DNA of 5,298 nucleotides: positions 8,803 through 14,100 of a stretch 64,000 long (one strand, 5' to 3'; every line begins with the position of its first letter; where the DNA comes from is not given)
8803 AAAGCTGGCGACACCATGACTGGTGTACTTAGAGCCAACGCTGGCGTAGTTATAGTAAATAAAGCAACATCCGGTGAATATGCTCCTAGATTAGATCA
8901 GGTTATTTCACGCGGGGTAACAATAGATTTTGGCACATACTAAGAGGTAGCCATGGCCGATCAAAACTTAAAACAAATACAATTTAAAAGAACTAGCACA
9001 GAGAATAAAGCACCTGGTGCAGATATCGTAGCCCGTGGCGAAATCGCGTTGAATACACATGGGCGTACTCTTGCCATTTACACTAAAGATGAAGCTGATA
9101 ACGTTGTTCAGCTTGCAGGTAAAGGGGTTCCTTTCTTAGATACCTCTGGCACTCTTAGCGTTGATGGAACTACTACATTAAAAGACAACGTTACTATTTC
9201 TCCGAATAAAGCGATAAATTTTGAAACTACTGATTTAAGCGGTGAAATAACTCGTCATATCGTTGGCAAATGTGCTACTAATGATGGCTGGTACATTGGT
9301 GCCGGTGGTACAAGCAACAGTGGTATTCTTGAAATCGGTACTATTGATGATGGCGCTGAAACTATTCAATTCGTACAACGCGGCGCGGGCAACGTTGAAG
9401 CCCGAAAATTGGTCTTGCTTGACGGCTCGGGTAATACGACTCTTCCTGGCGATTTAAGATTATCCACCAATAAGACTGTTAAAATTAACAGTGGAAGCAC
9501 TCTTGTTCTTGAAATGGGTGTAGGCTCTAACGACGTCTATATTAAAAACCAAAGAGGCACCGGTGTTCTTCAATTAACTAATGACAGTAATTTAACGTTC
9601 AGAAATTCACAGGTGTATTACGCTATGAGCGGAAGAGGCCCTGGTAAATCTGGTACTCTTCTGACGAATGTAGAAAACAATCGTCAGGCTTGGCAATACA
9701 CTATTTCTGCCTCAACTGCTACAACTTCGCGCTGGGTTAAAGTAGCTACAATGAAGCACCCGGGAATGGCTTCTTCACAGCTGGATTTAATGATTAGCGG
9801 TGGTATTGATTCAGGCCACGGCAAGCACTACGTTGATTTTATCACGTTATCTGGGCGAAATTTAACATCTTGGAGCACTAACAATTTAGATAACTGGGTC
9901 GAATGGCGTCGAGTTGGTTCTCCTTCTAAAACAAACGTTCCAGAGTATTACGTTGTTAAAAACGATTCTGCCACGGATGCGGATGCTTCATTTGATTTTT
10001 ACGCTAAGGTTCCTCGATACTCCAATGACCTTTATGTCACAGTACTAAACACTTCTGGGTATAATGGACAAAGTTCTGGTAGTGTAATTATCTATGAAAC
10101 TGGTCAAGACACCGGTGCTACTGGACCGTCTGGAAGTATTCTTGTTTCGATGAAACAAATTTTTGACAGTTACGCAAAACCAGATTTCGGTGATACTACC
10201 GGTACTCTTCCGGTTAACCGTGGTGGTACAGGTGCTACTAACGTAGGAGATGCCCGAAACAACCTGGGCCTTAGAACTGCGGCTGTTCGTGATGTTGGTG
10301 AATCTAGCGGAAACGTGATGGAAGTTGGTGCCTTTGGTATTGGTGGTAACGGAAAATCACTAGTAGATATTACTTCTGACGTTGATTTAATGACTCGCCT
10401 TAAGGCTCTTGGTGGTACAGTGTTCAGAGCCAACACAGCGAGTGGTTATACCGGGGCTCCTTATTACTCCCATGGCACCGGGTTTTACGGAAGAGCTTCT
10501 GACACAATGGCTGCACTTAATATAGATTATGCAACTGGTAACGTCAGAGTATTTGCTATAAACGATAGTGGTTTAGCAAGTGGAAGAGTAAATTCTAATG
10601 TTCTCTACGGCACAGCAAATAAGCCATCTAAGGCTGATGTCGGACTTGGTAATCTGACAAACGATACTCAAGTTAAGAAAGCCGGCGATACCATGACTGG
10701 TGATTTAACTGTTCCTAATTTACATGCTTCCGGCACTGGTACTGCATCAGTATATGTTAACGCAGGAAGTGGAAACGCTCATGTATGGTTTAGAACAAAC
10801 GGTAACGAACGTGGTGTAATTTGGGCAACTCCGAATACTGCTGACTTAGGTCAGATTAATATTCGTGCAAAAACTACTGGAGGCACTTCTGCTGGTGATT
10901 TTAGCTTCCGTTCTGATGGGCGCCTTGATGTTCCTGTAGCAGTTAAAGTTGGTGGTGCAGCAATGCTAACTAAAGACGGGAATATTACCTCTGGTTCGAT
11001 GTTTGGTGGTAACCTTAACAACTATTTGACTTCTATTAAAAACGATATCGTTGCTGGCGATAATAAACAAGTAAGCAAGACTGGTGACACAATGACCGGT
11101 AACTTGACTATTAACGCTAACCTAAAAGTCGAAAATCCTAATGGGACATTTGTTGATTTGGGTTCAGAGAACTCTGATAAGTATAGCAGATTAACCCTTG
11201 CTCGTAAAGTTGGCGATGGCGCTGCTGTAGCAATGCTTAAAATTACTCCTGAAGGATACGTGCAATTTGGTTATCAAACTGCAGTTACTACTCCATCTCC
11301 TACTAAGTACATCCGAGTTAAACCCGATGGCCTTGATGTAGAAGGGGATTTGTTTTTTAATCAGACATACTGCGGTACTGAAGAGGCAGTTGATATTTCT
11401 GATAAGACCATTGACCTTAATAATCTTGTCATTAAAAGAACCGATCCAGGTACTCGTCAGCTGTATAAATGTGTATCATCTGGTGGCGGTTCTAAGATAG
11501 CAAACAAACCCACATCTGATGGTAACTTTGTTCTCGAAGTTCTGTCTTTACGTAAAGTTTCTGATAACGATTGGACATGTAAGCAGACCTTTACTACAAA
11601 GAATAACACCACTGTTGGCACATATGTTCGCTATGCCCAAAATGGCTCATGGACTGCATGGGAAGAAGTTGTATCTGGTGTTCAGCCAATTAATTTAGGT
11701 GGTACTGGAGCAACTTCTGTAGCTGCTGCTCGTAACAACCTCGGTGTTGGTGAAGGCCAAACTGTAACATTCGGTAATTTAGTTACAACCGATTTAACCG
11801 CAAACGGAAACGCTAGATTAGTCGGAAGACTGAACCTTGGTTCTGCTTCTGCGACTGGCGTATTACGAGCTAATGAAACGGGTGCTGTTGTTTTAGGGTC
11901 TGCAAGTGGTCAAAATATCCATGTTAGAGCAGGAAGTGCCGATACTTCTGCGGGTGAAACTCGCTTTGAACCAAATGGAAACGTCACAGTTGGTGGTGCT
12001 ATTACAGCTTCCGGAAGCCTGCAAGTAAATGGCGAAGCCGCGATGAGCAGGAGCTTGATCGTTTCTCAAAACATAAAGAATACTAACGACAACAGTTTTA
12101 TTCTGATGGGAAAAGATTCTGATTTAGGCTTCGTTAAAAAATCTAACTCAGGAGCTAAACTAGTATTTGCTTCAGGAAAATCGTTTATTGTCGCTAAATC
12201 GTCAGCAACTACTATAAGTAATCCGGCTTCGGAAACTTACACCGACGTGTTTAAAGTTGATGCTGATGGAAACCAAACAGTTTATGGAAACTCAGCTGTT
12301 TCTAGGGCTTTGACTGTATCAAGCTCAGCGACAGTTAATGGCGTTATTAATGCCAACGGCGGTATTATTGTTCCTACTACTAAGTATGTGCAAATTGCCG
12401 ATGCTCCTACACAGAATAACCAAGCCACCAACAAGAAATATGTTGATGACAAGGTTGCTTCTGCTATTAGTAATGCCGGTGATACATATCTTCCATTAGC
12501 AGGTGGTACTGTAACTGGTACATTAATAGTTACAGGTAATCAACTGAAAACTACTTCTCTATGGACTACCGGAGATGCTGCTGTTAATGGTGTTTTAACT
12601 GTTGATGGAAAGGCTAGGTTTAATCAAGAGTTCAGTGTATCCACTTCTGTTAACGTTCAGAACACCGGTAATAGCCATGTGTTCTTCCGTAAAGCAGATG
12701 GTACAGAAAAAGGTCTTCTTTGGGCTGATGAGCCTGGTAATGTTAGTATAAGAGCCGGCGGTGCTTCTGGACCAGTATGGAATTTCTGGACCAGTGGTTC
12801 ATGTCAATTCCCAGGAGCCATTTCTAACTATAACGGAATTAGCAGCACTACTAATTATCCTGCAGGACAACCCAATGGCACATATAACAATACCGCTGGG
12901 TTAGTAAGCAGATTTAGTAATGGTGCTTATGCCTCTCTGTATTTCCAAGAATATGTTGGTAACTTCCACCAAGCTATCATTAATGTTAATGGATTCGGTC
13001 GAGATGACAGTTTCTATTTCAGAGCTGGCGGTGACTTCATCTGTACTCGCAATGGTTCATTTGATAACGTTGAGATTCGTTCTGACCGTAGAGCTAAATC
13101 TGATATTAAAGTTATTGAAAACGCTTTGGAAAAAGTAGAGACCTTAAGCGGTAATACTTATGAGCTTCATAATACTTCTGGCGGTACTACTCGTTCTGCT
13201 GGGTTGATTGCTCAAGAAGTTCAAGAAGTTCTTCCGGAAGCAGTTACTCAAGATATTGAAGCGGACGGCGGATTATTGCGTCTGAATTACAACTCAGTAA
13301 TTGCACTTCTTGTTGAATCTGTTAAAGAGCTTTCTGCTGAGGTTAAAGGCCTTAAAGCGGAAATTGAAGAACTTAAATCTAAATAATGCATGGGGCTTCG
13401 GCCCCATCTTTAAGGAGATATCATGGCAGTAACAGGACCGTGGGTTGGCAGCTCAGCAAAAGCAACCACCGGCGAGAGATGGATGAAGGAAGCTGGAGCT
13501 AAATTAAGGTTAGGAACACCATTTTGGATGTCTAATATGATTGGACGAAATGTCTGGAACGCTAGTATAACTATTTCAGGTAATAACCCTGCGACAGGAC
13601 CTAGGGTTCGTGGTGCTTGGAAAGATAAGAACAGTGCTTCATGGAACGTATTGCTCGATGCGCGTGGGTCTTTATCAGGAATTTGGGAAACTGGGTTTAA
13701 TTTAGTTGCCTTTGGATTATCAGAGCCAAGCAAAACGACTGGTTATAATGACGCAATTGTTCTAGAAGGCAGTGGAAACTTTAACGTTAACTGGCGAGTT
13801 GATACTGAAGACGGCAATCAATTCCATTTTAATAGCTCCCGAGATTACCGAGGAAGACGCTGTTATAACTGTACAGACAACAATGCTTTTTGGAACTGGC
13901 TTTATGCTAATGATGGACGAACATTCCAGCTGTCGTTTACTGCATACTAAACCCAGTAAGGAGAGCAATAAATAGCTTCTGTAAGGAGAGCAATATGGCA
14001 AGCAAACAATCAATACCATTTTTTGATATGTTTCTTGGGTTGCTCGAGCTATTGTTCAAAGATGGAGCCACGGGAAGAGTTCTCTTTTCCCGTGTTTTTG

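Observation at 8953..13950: Distal tail fibre gp37 ends in an S74-type intramolecular chaperone and is followed by a gp38-like adhesin: a hybrid tip architecture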

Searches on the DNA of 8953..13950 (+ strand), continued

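Call 41: get_annotated_region(hit=H11, flank=6000)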
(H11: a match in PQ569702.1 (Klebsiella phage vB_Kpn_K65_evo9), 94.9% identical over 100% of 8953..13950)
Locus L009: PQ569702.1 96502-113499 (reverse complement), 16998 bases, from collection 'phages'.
description: Klebsiella phage vB_Kpn_K65_evo9, complete genome.
organism: Klebsiella phage vB_Kpn_K65_evo9 (NCBI taxid 3412940)
taxonomy: Viruses
host: Klebsiella pneumoniae K62; source: -; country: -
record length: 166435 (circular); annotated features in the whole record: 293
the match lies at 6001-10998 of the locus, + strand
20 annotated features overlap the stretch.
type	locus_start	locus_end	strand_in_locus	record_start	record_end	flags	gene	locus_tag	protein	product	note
CDS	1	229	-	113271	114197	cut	-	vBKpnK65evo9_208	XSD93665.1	exonuclease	-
CDS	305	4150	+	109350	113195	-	-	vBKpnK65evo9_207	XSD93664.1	tail fiber protein proximal subunit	-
CDS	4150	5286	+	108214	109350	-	-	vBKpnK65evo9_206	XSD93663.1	long tail fiber protein proximal connector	-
CDS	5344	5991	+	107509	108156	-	-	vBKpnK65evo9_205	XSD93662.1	hinge connector of long tail fiber protein distal connector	-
CDS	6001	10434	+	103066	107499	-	-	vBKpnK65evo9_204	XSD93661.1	tail fiber protein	-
CDS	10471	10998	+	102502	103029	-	-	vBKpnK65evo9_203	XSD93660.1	tail fiber adhesin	-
CDS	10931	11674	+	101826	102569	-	-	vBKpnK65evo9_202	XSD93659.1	holin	-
CDS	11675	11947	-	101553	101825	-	-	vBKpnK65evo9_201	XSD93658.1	anti-sigma factor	-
CDS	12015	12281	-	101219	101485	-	-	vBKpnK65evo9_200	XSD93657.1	hypothetical protein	-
CDS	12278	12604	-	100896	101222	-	-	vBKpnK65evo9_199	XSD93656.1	hypothetical protein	-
CDS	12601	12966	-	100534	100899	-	-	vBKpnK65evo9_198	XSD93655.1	hypothetical protein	-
CDS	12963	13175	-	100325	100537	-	-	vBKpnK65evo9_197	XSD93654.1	anti-restriction nuclease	-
CDS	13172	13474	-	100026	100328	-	-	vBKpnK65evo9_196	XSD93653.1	hypothetical protein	-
CDS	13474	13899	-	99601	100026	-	-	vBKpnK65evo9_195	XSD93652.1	hypothetical protein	-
CDS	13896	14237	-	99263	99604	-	-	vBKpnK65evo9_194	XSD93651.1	hypothetical protein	-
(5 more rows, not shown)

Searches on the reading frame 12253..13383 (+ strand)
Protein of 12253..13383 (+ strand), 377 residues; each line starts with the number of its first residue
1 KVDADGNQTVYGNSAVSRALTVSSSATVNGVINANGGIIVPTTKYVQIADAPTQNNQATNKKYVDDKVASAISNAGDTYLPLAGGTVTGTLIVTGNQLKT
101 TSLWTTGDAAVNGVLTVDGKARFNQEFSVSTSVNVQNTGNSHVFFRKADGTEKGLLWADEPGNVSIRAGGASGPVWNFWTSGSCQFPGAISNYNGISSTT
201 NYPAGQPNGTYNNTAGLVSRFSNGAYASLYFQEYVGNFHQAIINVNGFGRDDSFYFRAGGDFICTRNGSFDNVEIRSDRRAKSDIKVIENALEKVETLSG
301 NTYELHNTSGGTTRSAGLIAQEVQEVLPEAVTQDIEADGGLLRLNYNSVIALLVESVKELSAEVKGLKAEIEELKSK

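Call 11: search_solved_structures(query=window:12253-13383:+, max_evalue=0.01, show_alignments=3)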
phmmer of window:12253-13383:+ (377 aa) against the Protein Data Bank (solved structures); distinct sequences matched with E-value up to 0.01: 2.
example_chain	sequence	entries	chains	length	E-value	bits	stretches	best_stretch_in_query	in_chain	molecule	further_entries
6f45_A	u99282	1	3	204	1.5e-13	53.9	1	272-375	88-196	Long tail fiber distal subunit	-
4v8p_AE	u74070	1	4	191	0.0049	19.4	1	42-145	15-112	RPL6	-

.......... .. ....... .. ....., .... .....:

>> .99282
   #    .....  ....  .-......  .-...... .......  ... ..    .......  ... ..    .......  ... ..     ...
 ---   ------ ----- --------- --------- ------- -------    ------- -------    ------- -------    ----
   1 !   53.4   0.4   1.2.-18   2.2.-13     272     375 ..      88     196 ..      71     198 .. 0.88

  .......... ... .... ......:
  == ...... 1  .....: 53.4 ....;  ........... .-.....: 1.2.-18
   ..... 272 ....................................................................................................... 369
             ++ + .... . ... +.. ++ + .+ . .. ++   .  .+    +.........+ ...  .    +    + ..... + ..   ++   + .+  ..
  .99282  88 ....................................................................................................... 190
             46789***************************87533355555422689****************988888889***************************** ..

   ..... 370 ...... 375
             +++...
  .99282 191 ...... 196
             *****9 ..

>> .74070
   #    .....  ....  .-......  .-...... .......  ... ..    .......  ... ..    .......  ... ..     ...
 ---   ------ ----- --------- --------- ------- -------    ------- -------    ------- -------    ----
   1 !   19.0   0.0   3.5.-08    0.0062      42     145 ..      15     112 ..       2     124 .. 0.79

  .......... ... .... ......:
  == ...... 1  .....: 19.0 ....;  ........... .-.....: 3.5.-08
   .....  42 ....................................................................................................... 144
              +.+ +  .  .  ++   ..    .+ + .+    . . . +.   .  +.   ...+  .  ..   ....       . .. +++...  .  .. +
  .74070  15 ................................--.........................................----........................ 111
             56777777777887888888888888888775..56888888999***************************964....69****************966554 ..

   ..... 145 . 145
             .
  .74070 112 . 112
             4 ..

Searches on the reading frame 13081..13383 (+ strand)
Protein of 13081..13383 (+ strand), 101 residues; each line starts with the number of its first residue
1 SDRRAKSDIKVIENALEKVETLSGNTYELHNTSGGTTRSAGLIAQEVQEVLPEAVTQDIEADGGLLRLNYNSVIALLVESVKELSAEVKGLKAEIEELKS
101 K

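Call 52: search_dna_similar(query=window:13081-13383:+, collection=phages, mode=protein, max_rows=40, rows=spread, max_evalue=0.00001)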
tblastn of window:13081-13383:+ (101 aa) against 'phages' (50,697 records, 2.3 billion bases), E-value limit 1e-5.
Records with a match: 1720; places in all: 1909; records where one place covers at least 80% of the query: 1709.
Best place of each record, by identity: >=99% 27; 95-99% 36; 90-95% 60; 80-90% 9; 60-80% 60; <60% 1528.
By first word of the organism name: Escherichia 541; Salmonella 218; Klebsiella 213; Vibrio 115; Synechococcus 70; Streptococcus 69; Aeromonas 67; Shigella 57; Enterobacter 55; Enterobacteria 39; and 49 more.
By host as written in the record: - 280; Escherichia coli 202; Klebsiella pneumoniae 64; Escherichia coli K-12 36; Escherichia coli K-12 MG1655 26; Citrobacter freundii 22; Aeromonas salmonicida 20; Salmonella enterica subsp. enterica serovar Enteritidis PT1 20; and 469 more.
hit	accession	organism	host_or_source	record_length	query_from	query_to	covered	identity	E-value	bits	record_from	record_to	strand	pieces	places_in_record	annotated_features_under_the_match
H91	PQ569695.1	Klebsiella phage vB_Kpl_K65_evo2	Raoultella planticola K59 (synonym: ...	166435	1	101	100%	100.0%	1e-58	198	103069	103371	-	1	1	tail fiber protein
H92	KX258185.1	Klebsiella phage vB_KpnM_KpV477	Klebsiella pneumoniae KPB463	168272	1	101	100%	97.0%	4e-56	191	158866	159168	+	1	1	putative L-shaped tail fiber protein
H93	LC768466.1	Klebsiella phage phiKp_5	Klebsiella pneumoniae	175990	1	99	98%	90.9%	4e-51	177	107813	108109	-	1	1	hypothetical protein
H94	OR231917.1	Klebsiella phage pzk-kv8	Klebsiella variicola kv8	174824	1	101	100%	69.3%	7e-32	122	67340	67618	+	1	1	hypothetical protein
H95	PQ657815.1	Klebsiella phage Roth68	Klebsiella sp. NCTC 13438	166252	1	101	100%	69.3%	2e-31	120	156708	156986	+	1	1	chaperone of endosialidase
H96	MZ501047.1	Escherichia phage AlbertHofmann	Escherichia coli K-12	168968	1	100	99%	55.4%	6e-23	97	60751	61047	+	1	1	long tail fiber distal subunit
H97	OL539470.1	Cronobacter phage vB_CsaM_Invicta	Cronobacter sakazakii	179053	1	93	92%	52.1%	8e-18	82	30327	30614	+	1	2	small distal tail fiber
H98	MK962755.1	Shigella phage JK38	Escherichia coli BL21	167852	1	95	94%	49.5%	3e-14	72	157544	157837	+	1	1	large distal tail fiber subunit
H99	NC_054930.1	Escherichia phage PP01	-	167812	1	100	99%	46.7%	3e-16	78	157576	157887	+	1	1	37: long tail fiber protein distal subunit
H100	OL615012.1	Shigella phage vB_SboM_Phaginator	Shigella boydii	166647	1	95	94%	49.0%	3e-14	72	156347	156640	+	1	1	putative tail fiber protein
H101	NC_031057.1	Citrobacter phage vB_CfrM_CfP1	waste water plant raw effluent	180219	1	93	92%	49.5%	6e-15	74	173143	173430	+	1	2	long tail fiber protein distal subunit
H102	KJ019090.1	Synechococcus phage ACG-2014f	-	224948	1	92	91%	50.0%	1e-14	73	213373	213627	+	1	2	baseplate wedge initiator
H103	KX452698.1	Shigella phage KNP5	Shigella sp.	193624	1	100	99%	45.7%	9e-16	76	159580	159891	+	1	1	record has no annotation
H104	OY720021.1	Escherichia phage vB_Eco_Solly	-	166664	1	95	94%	47.5%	9e-14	71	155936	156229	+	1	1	Phage tail fiber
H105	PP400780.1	Escherichia phage FL18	Escherichia coli str. K-12 substr. ...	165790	1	97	96%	46.1%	2e-15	76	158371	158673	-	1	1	tail fiber protein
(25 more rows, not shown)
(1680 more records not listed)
